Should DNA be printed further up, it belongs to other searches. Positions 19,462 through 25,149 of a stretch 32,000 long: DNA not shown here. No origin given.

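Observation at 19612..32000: Compact same-strand secreted locus: giant beta-helix protein, cupredoxin trio, small secreted protein and CopC-CopD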

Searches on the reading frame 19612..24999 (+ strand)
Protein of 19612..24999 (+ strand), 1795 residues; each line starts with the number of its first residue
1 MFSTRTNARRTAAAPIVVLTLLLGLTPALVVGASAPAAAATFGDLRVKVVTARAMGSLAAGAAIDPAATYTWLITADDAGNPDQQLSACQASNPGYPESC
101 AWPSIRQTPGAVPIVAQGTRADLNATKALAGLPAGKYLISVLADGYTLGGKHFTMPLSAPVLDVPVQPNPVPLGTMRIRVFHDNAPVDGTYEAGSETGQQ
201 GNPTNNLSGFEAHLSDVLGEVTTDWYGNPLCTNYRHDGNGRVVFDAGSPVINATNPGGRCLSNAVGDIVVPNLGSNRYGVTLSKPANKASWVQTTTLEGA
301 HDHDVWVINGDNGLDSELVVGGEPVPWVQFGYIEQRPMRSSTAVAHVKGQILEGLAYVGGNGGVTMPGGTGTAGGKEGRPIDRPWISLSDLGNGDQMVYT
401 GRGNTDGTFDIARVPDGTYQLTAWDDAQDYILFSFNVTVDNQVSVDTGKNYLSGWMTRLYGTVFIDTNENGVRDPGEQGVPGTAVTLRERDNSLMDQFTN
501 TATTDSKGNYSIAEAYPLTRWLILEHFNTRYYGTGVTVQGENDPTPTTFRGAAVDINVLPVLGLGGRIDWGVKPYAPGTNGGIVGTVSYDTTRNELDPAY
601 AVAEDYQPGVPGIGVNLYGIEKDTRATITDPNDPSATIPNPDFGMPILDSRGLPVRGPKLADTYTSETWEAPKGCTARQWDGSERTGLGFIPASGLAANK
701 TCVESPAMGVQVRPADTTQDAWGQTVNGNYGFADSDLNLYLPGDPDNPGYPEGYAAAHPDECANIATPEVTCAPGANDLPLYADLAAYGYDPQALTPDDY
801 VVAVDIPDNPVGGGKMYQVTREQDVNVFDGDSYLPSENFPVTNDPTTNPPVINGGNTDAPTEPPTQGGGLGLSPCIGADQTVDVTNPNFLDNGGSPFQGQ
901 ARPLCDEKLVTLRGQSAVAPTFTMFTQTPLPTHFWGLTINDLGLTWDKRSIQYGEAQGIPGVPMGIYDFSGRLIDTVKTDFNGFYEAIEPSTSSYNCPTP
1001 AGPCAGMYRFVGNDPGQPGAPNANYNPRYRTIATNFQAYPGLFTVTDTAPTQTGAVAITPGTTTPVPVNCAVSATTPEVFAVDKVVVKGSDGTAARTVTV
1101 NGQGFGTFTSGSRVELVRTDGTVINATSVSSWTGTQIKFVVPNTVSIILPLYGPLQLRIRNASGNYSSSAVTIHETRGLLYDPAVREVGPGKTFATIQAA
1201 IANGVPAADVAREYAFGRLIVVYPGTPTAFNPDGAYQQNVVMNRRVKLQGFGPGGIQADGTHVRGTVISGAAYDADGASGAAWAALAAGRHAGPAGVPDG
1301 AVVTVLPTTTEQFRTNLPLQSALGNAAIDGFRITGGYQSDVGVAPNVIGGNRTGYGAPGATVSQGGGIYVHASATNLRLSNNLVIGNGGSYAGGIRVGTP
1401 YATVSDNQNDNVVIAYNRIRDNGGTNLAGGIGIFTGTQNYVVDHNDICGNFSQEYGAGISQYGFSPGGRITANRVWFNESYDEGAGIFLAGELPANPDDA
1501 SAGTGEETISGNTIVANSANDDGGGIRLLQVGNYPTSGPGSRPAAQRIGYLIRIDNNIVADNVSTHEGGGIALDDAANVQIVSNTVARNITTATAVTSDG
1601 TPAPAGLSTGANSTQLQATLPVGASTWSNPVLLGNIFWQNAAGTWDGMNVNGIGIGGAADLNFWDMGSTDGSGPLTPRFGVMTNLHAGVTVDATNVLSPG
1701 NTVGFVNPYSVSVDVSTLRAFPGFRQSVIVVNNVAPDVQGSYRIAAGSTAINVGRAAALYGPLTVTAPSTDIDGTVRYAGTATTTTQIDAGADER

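Call 14: search_protein_families(library=pfam, max_evalue=0.01, proteins=[window:19612-24996:+])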
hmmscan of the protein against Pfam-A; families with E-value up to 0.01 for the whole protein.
window:19612-24996:+ (1795 aa): 5 families
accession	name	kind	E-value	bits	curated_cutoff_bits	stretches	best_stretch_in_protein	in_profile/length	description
PF17210.9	SdrD_B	-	2.3e-13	50.7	29.7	1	462-513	6-53/112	SdrD B-like domain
PF13620.12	CarboxypepD_reg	-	2.5e-07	31.4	32.3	1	472-539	6-70/82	Carboxypeptidase regulatory-like domain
PF13229.12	Beta_helix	-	2.1e-05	24.6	25.9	1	1329-1465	47-148/158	Right handed beta helix region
PF14686.12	fn3_3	-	0.00013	22.1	24.4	1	396-427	24-55/75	Polysaccharide lyase family 4, domain II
PF01833.30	TIG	-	0.0092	16.4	20.9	0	1095-1172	16-81/84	IPT/TIG domain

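Call 32: search_protein_families(library=ncbifam, max_evalue=0.001, proteins=[window:19612-24996:+])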
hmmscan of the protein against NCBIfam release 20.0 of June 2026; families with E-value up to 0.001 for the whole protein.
window:19612-24996:+ (1795 aa): 1 family
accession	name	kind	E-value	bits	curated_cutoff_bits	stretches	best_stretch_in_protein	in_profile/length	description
NF012181.0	MSCRAMM_SdrD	exception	6.7e-07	27.1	2500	1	460-519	906-961/1379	MSCRAMM family adhesin SdrD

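Call 35: find_encoding_contigs(protein=window:19612-24999:+, flank=10000, max_places=4)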
Protein window:19612-24999:+ (1795 aa): no gene with exactly this product is on record in the collection.

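Call 55: search_solved_structures(query=window:19612-24996:+, max_evalue=0.01)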
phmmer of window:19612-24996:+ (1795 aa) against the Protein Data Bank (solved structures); distinct sequences matched with E-value up to 0.01: 0.
